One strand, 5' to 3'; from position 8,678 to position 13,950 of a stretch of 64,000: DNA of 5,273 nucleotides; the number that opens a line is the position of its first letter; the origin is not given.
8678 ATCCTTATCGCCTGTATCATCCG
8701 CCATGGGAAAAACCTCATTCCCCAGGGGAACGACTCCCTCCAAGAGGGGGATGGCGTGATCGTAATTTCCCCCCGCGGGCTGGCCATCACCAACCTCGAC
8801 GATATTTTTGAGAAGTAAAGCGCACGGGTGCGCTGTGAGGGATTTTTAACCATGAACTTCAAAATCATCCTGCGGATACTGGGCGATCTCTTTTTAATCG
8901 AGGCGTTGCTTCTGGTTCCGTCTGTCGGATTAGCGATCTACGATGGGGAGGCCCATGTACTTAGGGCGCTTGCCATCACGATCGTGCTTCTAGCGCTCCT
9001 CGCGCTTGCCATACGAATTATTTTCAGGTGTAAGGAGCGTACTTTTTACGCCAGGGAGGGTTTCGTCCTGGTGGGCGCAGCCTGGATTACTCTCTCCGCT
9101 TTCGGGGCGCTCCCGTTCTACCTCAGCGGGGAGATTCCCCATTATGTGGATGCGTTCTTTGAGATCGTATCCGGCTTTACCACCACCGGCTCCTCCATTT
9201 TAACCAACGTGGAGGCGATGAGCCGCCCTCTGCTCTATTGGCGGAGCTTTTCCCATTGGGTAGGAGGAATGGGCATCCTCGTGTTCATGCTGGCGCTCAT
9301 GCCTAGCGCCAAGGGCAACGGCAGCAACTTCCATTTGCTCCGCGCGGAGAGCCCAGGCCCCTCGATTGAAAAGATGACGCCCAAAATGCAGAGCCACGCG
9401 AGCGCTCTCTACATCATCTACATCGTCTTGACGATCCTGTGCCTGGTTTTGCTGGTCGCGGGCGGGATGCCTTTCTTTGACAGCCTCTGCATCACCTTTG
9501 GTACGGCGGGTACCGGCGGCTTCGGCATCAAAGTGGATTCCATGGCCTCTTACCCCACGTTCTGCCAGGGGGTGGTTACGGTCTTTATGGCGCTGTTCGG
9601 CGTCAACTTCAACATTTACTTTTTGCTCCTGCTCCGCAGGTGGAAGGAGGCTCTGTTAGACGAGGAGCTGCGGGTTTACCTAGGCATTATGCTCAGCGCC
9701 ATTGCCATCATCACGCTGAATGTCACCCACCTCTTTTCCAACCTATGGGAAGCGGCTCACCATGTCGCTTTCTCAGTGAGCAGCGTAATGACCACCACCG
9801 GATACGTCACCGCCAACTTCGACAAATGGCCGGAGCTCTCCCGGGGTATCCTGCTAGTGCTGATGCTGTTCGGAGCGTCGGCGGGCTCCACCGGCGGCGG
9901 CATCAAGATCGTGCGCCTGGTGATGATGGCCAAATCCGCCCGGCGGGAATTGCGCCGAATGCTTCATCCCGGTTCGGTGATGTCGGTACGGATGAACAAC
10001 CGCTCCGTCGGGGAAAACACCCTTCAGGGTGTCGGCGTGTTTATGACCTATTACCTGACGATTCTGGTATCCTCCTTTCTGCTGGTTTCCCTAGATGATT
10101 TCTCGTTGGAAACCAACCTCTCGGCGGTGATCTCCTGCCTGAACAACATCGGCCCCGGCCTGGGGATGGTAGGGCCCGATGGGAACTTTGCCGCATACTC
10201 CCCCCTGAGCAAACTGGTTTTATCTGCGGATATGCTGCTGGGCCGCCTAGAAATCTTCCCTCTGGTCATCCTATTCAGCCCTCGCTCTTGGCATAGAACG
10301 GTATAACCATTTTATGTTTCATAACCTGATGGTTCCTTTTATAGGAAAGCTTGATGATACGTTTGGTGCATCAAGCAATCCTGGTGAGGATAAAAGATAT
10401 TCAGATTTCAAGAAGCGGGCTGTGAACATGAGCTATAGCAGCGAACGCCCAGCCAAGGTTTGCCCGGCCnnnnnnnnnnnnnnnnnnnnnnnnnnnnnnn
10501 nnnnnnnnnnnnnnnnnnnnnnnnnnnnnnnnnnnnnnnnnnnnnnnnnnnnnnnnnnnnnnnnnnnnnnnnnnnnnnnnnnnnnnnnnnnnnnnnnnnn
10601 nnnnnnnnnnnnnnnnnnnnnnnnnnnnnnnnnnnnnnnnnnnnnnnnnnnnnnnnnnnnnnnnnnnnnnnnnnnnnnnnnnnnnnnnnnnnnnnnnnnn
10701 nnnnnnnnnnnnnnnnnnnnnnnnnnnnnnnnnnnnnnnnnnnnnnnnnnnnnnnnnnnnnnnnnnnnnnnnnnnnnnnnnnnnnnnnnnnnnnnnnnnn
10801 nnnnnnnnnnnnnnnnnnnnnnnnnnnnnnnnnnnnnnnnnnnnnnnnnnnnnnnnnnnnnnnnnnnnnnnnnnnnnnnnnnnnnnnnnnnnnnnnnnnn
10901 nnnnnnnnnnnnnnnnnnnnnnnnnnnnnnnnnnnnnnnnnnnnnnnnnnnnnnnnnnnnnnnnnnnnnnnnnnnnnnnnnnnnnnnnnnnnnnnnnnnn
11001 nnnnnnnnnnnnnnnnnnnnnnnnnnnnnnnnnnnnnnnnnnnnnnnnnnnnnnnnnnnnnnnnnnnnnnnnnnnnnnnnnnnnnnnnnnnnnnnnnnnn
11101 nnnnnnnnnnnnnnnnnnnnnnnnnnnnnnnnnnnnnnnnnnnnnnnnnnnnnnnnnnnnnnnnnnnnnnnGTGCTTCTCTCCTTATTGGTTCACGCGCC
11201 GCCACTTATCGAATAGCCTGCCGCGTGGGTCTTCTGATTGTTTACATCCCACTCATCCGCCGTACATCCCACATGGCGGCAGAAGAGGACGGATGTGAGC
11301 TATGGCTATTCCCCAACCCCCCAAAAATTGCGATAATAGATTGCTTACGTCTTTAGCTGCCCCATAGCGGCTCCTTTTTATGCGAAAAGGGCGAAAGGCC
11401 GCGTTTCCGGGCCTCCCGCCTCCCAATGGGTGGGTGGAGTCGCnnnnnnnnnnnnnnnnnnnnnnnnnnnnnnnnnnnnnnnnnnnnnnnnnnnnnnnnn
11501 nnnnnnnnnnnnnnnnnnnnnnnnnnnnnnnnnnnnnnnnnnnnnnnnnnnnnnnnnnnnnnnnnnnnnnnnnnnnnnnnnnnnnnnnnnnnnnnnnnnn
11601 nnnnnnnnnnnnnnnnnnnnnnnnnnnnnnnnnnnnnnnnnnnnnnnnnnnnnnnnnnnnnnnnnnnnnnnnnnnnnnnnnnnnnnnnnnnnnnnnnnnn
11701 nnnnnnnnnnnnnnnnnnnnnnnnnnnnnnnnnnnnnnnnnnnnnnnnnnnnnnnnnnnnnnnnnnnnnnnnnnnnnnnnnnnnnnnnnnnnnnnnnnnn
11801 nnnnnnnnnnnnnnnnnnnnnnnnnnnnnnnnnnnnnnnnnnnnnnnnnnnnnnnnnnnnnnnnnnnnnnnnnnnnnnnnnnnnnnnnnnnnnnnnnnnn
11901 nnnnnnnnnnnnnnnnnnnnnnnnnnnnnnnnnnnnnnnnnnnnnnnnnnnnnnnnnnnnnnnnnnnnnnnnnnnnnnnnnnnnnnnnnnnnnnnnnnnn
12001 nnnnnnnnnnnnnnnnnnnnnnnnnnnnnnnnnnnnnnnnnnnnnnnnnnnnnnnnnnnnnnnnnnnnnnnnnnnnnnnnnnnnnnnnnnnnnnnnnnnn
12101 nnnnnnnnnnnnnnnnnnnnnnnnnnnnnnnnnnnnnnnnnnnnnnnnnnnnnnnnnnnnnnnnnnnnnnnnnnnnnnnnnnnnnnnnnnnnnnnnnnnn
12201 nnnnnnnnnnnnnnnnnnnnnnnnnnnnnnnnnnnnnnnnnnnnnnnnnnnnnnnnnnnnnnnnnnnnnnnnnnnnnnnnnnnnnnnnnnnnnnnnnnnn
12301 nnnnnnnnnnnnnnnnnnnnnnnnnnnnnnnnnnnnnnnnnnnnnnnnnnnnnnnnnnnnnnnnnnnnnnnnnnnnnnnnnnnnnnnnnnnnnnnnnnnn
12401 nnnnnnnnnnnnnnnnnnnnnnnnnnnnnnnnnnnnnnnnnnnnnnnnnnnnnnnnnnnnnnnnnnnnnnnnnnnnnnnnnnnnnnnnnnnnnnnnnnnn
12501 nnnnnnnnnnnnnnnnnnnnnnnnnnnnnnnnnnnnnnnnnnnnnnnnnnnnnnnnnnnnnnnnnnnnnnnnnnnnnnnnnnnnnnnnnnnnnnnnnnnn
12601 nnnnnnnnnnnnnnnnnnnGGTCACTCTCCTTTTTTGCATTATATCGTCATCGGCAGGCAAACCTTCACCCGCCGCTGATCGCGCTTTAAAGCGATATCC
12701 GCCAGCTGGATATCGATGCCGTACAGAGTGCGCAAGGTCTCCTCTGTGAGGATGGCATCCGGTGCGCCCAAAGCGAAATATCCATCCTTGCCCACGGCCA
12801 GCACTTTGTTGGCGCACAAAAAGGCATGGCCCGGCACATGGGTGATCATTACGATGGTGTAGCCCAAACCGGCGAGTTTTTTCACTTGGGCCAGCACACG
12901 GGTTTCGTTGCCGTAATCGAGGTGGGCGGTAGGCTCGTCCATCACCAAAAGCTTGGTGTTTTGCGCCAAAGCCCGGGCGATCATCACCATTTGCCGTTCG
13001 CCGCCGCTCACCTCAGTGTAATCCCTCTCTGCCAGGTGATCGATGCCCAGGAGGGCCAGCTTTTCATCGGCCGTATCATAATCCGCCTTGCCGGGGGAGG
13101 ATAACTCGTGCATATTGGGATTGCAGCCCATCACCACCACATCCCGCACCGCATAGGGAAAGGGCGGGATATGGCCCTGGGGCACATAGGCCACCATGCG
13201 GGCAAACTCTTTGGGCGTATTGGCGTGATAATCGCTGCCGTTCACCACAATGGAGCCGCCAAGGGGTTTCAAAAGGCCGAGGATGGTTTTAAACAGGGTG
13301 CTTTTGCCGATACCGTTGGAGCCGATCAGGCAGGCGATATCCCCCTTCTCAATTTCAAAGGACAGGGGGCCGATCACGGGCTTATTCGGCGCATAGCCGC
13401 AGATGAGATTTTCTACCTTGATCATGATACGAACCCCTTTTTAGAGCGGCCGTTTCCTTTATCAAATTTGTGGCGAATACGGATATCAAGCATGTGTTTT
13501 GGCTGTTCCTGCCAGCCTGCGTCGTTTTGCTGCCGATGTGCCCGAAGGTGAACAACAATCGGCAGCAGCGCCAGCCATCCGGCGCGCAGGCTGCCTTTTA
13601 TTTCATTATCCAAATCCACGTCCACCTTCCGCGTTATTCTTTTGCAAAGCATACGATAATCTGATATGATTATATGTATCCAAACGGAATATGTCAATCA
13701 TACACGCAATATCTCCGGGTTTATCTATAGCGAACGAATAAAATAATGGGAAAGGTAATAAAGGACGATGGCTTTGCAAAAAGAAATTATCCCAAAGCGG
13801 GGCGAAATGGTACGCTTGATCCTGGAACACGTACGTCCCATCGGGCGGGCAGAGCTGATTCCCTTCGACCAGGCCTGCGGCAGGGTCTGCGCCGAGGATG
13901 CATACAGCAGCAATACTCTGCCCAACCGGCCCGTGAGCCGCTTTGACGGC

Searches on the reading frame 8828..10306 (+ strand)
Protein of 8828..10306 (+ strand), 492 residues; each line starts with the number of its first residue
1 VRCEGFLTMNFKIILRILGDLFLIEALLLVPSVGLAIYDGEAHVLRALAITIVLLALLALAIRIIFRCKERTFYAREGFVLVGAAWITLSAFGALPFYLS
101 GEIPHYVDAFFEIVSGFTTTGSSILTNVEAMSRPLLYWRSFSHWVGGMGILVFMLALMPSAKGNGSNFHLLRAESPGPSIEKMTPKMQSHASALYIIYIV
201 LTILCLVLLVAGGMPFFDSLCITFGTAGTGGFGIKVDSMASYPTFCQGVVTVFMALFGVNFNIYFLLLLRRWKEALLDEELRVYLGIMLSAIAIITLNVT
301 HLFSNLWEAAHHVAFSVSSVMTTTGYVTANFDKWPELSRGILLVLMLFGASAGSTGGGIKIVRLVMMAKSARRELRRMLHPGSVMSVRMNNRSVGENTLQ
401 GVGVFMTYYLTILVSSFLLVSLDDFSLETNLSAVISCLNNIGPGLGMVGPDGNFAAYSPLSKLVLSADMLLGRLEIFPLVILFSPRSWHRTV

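Call 8: search_protein_families(library=pfam, proteins=[window:8828-10306:+], max_evalue=0.01)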
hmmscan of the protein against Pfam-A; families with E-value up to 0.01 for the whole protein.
window:8828-10306:+ (492 aa): 1 family
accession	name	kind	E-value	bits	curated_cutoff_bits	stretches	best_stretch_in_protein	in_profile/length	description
PF02386.22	TrkH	-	4.5e-55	187.5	27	1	52-488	7-500/502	Cation transport protein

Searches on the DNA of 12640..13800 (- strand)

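Call 4: search_rna_families(source=window, start=13350, end=13800, threshold=evalue, max_evalue=10, show_alignments=3)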
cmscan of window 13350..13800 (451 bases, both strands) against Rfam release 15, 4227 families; matches with E-value up to 10: 2.
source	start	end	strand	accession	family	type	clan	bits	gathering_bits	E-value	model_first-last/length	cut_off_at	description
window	13432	13471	-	RF01098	RF_site9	Cis-reg; frameshift_element;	-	16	70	3.3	1-50/50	no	Gag/pro ribosomal frameshift site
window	13517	13668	-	RF00234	glmS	Cis-reg; riboswitch;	-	10.6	37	4.5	1-167/167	no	glmS glucosamine-6-phosphate activated ribozyme aptamer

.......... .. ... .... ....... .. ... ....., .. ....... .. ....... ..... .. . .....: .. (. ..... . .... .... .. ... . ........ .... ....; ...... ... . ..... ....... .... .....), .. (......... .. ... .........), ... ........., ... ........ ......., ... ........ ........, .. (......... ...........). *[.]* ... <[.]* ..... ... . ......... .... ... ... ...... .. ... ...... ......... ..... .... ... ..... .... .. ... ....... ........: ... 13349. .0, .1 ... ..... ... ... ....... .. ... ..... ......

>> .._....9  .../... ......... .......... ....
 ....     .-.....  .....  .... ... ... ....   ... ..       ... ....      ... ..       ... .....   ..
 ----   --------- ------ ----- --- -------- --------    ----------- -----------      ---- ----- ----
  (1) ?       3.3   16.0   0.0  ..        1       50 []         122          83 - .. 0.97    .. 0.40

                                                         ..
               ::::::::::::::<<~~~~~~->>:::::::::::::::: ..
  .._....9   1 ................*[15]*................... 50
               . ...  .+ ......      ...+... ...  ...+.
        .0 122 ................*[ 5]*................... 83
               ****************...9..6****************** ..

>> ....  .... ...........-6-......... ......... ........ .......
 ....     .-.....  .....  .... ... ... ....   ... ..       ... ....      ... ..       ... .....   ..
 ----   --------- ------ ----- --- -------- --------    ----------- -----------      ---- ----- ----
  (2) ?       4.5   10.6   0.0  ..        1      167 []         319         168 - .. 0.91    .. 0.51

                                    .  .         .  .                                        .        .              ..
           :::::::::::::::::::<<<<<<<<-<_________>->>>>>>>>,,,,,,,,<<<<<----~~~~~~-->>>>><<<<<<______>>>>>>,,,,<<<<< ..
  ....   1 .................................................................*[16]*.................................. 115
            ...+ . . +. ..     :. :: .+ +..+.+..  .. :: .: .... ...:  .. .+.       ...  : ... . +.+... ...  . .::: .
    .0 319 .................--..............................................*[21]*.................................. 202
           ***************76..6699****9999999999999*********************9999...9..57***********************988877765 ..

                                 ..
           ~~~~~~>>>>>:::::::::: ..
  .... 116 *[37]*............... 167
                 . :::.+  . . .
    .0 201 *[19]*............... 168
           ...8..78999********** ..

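Call 33: search_rna_families(sources=[L001, L002, L003, L004, L005, L006, L007, L008, L009, L010, L011, L012, L013, L014], threshold=gathering)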
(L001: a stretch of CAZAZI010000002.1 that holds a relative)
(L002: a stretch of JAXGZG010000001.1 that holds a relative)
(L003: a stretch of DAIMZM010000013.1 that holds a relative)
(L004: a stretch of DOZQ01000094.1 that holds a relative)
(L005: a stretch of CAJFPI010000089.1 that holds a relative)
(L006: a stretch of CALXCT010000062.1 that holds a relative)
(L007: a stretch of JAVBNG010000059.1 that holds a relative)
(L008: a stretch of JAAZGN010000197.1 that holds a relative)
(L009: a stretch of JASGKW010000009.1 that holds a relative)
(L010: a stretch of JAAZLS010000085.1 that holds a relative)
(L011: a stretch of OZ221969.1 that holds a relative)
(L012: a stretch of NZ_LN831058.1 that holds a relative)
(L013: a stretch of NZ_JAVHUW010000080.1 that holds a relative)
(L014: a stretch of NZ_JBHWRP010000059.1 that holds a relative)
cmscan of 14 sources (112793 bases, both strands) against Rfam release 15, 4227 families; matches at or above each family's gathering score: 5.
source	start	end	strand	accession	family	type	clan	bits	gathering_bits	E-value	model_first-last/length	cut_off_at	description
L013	1203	1339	+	RF01055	Molybdenum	Cis-reg; riboswitch;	-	73.8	36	1.1e-15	1-135/135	no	Molybdenum/Tungsten riboswitch aptamer (Moco RNA motif)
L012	8546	8616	-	RF00005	tRNA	Gene; tRNA;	CL00001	73.2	29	7.4e-14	1-71/71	no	tRNA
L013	8158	8290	+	RF01055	Molybdenum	Cis-reg; riboswitch;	-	71.2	36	6.3e-15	1-135/135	no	Molybdenum/Tungsten riboswitch aptamer (Moco RNA motif)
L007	1223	1294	+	RF00005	tRNA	Gene; tRNA;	CL00001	69.6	29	7.3e-13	1-71/71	no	tRNA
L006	2188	2326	+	RF01055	Molybdenum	Cis-reg; riboswitch;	-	68.5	36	3.7e-14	1-135/135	no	Molybdenum/Tungsten riboswitch aptamer (Moco RNA motif)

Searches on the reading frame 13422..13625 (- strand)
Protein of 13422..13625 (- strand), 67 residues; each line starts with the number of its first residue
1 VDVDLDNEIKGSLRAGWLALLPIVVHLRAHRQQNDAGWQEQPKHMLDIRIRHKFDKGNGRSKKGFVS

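Call 39: search_protein_families(library=pfam, proteins=[window:13422-13625:-], max_evalue=0.01)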
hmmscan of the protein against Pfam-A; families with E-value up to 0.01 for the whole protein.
window:13422-13625:- (67 aa): 0 families

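Call 45: find_homologous_proteins(query=window:13425-13613:-, max_evalue=0.01)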
Query seq(63 aa) (63 aa): 1 proteins with E <= 0.01 among 1 candidates.
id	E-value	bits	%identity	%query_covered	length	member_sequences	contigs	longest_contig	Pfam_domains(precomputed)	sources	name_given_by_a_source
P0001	8.1e-35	135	98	100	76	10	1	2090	-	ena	-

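Call 46: list_cluster_members(proteins=[P0001])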
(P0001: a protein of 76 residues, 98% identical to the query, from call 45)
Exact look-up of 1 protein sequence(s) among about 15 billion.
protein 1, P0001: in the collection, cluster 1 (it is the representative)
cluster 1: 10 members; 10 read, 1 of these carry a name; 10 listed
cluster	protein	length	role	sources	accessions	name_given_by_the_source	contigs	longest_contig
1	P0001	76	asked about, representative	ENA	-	-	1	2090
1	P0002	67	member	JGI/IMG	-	hypothetical protein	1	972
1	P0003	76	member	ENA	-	-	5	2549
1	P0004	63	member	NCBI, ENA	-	-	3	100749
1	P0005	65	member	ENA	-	-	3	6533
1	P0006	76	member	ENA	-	-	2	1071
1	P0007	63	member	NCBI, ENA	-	-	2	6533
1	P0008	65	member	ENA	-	-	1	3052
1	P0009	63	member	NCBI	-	-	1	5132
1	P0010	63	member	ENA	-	-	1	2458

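Call 48: find_encoding_contigs(protein=P0009, flank=1500, max_places=4)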
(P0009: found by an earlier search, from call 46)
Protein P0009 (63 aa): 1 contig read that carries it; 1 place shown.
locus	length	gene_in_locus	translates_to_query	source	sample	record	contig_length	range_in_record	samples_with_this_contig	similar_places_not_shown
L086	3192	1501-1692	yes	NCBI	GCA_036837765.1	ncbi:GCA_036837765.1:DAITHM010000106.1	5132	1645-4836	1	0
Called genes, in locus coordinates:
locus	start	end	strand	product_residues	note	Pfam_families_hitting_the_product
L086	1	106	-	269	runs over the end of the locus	PF13938:DUF4213, PF04016:DUF364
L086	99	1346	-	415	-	PF03453:MoeA_N, PF00994:MoCF_biosynth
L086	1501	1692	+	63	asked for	-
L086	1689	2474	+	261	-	PF00005:ABC_tran, PF02463:SMC_N (faint), PF13304:AAA_21 (faint)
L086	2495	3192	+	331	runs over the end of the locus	?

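Call 49: find_encoding_contigs(protein=P0007, flank=1500, max_places=4)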
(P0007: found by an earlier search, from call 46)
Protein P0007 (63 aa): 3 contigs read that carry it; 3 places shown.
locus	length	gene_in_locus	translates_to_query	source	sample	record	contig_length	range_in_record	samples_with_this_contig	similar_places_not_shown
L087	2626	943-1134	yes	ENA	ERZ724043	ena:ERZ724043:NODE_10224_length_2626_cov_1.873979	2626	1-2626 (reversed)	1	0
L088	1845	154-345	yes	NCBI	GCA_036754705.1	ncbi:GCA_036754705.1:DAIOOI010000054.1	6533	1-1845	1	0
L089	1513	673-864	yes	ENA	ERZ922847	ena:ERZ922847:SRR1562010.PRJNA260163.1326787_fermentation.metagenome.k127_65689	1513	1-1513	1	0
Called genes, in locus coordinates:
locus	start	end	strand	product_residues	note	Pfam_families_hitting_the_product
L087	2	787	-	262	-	?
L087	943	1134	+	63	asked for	-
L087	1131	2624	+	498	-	?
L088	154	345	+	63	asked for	-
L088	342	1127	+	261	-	PF00005:ABC_tran, PF02463:SMC_N (faint), PF13304:AAA_21 (faint)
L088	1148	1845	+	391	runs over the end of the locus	PF01497:Peripla_BP_2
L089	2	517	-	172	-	?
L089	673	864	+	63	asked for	-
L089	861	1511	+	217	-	?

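Call 50: find_encoding_contigs(protein=P0001, flank=1500, max_places=4)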
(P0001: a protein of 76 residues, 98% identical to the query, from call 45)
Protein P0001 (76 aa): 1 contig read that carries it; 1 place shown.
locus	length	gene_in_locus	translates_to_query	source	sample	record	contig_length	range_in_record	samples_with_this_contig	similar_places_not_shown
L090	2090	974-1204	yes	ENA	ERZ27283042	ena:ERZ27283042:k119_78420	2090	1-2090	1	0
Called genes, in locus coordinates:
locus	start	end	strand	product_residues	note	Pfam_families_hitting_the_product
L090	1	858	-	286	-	?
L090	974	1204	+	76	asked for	-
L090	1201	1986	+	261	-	PF00005:ABC_tran, PF02463:SMC_N (faint), PF13304:AAA_21 (faint)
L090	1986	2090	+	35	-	?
